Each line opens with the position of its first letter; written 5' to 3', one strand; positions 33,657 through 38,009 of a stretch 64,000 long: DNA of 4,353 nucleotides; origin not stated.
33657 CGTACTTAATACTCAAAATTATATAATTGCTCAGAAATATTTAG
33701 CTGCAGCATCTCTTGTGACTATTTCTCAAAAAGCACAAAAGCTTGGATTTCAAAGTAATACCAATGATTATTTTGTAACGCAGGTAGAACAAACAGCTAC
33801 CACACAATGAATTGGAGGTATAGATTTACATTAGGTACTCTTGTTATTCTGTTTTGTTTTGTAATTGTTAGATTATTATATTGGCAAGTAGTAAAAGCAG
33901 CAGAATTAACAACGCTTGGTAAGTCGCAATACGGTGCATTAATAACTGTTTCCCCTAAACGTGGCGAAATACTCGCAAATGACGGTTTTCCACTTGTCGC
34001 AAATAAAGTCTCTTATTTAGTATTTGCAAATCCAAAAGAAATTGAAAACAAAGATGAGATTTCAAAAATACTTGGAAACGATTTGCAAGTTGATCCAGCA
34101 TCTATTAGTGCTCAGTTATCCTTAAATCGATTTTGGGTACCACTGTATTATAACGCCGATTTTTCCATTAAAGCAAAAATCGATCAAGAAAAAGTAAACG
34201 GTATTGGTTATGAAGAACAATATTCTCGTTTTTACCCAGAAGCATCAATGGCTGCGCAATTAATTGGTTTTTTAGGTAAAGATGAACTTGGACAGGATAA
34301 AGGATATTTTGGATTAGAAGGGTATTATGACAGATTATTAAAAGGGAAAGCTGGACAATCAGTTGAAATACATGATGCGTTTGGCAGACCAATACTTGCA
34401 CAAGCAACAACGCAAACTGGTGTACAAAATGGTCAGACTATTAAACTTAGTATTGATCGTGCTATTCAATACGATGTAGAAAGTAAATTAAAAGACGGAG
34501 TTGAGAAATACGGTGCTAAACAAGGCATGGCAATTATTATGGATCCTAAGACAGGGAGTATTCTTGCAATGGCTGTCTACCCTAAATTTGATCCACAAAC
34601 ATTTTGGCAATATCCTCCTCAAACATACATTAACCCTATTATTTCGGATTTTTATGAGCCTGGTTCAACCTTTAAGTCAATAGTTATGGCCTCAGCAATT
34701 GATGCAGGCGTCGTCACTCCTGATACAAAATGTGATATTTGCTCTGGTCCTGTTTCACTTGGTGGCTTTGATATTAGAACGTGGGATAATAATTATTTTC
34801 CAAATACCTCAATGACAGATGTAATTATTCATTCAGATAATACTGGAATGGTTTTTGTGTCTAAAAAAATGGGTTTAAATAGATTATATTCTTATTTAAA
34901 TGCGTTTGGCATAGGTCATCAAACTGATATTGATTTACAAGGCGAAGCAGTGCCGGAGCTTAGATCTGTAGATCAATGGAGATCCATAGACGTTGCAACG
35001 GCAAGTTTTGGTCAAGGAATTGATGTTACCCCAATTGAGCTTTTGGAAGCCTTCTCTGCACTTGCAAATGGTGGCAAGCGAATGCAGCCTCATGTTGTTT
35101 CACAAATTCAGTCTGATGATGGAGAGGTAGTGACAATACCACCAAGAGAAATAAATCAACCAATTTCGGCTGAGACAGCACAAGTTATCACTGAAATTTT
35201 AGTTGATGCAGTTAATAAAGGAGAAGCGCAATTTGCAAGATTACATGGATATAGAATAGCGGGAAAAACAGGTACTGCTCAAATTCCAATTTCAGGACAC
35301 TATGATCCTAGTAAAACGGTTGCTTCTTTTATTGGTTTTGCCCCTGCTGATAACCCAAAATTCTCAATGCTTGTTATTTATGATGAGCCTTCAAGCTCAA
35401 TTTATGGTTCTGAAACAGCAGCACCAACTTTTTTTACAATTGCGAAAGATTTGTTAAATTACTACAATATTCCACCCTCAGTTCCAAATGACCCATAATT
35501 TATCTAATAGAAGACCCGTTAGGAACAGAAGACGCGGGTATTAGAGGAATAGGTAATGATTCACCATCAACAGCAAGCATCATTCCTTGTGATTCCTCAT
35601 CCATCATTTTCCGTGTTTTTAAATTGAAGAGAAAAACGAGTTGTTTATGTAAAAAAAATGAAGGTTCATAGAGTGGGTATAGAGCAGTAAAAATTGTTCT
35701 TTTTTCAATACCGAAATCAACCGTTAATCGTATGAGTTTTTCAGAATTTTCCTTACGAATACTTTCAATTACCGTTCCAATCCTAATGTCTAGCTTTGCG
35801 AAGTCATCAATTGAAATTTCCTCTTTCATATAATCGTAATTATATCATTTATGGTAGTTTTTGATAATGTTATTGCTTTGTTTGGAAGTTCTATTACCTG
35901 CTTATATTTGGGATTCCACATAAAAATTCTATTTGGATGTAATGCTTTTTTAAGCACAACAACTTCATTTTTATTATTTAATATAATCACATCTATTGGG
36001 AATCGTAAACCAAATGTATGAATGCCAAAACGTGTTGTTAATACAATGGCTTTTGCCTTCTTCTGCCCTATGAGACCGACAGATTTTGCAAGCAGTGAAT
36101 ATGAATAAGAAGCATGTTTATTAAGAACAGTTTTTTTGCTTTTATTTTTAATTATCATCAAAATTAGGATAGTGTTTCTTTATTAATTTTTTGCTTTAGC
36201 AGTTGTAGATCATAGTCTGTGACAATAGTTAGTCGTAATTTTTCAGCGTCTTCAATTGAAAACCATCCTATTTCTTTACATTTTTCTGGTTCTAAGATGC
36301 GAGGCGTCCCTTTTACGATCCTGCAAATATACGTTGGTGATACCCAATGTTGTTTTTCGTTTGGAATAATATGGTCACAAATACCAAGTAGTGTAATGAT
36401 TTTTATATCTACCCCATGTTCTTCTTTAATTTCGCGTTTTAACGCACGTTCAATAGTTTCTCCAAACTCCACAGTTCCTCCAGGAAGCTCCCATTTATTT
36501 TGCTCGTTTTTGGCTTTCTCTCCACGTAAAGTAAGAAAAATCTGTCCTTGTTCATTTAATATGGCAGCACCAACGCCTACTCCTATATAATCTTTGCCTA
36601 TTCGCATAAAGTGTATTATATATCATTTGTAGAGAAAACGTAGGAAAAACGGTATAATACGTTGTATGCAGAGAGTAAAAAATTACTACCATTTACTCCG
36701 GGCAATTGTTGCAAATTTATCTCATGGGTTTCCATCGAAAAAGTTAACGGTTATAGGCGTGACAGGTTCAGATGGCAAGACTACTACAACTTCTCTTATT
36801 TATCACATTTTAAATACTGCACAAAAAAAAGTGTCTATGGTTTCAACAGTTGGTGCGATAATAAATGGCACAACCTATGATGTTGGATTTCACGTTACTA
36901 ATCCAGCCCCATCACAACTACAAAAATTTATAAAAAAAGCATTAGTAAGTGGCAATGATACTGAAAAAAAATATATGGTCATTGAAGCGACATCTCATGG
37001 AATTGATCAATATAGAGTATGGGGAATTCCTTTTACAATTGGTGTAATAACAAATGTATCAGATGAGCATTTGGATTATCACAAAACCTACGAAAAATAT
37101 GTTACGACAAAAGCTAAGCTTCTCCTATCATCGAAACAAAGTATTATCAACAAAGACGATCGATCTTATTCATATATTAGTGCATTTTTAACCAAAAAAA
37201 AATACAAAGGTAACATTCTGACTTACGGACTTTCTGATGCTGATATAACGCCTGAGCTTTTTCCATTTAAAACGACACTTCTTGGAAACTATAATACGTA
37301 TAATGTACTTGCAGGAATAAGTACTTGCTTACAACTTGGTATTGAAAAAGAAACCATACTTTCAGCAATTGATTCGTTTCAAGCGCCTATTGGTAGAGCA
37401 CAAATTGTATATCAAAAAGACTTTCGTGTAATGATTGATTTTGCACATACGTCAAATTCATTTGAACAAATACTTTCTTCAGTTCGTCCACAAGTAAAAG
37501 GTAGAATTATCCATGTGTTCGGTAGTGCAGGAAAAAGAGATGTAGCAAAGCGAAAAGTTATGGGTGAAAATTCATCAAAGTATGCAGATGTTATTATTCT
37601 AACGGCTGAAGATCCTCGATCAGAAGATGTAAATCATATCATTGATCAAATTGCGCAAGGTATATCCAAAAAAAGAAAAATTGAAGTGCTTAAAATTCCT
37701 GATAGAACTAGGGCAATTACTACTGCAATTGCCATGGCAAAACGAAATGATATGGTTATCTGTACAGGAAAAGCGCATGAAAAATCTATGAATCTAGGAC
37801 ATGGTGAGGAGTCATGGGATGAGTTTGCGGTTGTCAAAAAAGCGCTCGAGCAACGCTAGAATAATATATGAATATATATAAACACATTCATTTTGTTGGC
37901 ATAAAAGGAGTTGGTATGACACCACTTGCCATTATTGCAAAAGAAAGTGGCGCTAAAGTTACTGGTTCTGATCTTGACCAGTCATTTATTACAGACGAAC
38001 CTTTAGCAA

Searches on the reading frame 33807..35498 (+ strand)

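Call 66: search_protein_families(library=pfam, proteins=[window:33807-35498:+], max_evalue=0.00001)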
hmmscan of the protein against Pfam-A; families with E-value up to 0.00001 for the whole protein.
window:33807-35498:+ (563 aa): 2 families
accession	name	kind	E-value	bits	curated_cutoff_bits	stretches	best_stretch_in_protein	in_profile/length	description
PF00905.27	Transpeptidase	-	8.7e-74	248.8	22.1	1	240-545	1-297/299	Penicillin binding protein transpeptidase domain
PF03717.20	PBP_dimer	-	4.3e-16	60.3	24.4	1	48-196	2-176/180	Penicillin-binding Protein dimerisation domain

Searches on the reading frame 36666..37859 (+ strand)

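Call 66: search_protein_families(library=pfam, proteins=[window:36666-37859:+], max_evalue=0.00001)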
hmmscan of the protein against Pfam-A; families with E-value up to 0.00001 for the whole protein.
window:36666-37859:+ (397 aa): 2 families
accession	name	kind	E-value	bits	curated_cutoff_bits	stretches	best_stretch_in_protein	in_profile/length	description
PF08245.18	Mur_ligase_M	-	2.8e-36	125.8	24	1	32-219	1-198/200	Mur ligase middle domain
PF02875.26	Mur_ligase_C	-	9.3e-27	94.8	28.4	1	243-369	1-126/127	Mur ligase, glutamate ligase domain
